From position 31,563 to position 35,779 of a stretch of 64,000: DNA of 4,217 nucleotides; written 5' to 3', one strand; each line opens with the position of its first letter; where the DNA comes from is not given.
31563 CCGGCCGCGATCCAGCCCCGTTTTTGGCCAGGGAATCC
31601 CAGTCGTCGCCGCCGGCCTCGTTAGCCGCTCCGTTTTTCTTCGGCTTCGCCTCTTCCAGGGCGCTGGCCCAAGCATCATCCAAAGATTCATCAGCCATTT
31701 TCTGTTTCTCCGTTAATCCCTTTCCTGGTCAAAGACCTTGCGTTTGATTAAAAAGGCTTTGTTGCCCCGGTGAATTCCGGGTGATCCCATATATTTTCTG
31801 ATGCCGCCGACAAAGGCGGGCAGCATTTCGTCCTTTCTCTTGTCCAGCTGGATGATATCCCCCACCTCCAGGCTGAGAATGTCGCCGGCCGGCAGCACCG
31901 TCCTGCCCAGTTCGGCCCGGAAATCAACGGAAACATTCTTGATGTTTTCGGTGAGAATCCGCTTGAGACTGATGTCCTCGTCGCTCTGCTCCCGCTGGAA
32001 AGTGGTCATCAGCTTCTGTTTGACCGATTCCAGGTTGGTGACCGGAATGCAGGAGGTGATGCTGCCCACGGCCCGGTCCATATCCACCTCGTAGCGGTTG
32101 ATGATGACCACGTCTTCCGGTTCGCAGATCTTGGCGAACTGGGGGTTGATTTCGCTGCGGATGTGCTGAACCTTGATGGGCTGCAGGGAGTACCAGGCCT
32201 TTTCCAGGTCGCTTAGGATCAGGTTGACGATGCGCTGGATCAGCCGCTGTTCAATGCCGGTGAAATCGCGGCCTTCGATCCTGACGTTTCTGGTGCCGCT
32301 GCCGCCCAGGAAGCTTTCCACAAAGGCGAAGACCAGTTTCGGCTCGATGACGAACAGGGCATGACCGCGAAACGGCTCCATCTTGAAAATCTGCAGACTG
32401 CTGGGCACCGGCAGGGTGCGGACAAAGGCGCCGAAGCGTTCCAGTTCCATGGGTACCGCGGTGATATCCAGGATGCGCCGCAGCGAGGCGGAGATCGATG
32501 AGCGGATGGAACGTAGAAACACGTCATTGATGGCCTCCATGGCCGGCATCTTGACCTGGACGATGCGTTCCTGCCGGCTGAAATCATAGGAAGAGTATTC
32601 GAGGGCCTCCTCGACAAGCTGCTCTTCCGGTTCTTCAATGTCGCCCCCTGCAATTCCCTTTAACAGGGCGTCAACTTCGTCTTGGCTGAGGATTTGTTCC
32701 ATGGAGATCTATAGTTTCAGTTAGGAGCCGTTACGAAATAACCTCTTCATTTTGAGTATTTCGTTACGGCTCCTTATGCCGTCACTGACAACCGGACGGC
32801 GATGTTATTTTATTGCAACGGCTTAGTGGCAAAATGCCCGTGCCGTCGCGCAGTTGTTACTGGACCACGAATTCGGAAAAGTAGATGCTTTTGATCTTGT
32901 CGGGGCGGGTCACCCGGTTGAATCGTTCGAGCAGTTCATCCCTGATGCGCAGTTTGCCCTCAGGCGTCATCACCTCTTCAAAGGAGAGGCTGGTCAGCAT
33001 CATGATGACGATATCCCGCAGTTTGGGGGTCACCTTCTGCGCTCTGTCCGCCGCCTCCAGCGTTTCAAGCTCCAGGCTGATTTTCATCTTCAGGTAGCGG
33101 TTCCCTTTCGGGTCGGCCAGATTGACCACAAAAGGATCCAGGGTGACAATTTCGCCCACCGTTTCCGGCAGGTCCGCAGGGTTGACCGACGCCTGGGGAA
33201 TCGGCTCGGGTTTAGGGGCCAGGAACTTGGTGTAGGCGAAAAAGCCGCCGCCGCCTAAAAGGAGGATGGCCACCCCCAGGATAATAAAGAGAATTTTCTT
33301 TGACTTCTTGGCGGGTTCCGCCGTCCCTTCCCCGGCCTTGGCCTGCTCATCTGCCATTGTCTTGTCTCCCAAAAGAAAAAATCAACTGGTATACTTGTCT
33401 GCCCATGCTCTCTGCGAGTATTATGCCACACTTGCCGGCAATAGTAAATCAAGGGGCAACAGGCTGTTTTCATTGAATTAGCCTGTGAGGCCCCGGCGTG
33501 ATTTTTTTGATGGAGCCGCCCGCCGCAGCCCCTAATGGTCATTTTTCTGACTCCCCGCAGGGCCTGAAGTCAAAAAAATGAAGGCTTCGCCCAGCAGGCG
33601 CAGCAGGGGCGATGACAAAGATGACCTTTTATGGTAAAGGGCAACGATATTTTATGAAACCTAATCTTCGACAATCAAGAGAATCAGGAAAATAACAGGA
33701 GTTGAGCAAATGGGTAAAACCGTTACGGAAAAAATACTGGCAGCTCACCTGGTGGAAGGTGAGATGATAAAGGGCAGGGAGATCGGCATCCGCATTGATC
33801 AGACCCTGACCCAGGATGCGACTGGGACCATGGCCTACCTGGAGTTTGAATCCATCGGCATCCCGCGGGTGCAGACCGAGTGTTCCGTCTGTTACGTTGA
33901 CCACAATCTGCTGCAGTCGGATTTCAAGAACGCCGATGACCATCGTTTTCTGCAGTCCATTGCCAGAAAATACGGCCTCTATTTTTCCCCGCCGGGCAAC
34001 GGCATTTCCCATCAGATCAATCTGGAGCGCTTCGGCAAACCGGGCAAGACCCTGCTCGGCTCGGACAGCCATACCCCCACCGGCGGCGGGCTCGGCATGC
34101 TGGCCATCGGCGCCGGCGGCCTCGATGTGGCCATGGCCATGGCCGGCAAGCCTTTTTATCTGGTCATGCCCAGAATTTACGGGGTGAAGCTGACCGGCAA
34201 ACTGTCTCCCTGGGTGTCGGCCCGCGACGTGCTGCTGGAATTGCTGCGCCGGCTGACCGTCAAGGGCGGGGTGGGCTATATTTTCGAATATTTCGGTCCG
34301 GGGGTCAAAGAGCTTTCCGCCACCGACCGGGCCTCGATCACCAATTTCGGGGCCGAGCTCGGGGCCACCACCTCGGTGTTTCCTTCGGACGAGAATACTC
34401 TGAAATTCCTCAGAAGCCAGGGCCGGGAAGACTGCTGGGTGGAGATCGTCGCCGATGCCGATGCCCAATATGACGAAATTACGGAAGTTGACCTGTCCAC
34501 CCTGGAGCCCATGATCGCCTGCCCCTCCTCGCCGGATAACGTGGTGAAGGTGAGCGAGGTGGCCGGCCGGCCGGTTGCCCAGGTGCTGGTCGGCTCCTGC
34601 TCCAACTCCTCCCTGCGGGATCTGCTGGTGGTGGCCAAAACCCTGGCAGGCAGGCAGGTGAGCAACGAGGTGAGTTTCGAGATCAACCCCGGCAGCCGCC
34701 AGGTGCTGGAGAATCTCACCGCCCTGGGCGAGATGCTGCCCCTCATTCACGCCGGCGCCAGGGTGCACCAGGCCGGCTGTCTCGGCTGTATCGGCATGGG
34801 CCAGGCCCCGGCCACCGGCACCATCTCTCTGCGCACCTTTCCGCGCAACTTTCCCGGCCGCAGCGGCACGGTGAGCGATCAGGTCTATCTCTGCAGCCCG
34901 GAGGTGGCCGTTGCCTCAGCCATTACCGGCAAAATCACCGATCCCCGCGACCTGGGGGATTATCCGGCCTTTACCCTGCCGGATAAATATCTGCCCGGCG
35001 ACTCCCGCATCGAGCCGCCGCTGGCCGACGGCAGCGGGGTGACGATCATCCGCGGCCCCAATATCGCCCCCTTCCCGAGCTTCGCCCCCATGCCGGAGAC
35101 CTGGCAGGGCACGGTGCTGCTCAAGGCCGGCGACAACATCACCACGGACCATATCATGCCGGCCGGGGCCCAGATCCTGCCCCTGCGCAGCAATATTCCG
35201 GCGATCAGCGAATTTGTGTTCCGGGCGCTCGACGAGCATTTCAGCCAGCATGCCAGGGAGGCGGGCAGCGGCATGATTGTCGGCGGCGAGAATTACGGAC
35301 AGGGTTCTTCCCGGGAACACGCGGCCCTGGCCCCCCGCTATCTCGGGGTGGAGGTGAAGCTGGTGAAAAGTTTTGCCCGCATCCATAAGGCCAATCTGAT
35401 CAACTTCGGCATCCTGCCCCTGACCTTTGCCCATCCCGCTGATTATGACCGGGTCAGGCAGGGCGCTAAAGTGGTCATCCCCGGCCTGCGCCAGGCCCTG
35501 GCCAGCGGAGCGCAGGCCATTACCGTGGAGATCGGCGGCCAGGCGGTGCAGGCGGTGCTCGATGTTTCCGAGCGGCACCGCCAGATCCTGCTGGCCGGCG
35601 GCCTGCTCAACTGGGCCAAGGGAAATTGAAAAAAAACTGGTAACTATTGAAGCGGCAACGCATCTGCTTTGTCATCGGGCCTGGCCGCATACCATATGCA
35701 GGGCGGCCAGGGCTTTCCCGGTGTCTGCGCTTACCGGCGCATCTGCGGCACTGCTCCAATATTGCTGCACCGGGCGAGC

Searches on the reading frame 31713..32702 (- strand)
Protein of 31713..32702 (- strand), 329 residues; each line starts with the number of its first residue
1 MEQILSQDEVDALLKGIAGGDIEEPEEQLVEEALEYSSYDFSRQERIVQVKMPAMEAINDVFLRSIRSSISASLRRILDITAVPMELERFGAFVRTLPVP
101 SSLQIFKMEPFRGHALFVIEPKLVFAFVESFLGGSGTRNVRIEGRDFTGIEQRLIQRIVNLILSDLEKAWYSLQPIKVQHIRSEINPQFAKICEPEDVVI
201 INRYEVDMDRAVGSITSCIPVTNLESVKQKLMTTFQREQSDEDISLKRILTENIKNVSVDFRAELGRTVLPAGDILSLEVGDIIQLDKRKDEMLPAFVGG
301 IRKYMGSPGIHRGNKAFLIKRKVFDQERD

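Call 8: search_protein_families(library=pfam, proteins=[window:31713-32702:-])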
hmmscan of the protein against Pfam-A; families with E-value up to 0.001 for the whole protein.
window:31713-32702:- (329 aa): 2 families
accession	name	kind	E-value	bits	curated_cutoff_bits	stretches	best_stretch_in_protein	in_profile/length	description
PF02154.20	FliM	-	1.6e-53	181.9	27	1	39-231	1-192/192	Flagellar motor switch protein FliM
PF01052.25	FliMN_C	-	2.6e-19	69.4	23.8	1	253-322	2-71/73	Type III flagellar switch regulator (C-ring) FliN C-term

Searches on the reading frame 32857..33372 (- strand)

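Call 8: search_protein_families(library=pfam, proteins=[window:32857-33372:-])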
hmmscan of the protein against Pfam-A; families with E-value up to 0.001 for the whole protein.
window:32857-33372:- (171 aa): 1 family
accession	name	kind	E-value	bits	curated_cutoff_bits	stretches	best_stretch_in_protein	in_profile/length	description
PF03748.19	FliL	-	9e-27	94.1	24.6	1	76-171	2-103/103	Flagellar basal body-associated protein FliL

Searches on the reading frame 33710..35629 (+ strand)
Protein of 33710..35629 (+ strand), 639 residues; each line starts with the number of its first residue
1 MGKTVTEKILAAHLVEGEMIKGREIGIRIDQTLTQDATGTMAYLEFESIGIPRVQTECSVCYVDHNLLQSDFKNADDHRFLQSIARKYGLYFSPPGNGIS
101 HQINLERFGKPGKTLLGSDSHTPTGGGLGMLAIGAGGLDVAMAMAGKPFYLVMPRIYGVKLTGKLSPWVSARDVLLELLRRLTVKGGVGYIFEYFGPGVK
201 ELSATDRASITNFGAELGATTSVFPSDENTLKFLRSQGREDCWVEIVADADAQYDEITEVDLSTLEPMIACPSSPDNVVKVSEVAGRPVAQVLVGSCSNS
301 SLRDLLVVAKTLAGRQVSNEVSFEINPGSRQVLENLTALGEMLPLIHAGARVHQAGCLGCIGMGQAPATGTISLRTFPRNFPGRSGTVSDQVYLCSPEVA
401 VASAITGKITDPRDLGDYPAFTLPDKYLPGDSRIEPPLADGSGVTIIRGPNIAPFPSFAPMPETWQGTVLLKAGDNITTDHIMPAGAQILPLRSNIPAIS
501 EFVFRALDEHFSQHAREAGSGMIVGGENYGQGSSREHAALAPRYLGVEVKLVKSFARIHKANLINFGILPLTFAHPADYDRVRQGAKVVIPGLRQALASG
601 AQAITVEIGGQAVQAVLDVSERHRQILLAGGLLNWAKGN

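Call 8: search_protein_families(library=pfam, proteins=[window:33710-35629:+])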
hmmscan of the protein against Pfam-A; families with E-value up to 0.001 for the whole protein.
window:33710-35629:+ (639 aa): 2 families
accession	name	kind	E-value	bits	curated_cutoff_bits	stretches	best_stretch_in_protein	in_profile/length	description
PF00330.25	Aconitase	-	2.9e-106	356.7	28.7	1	7-407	1-463/463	Aconitase family (aconitate hydratase)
PF00694.25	Aconitase_C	-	5.3e-21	75.8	22.8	1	520-575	75-130/131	Aconitase C-terminal domain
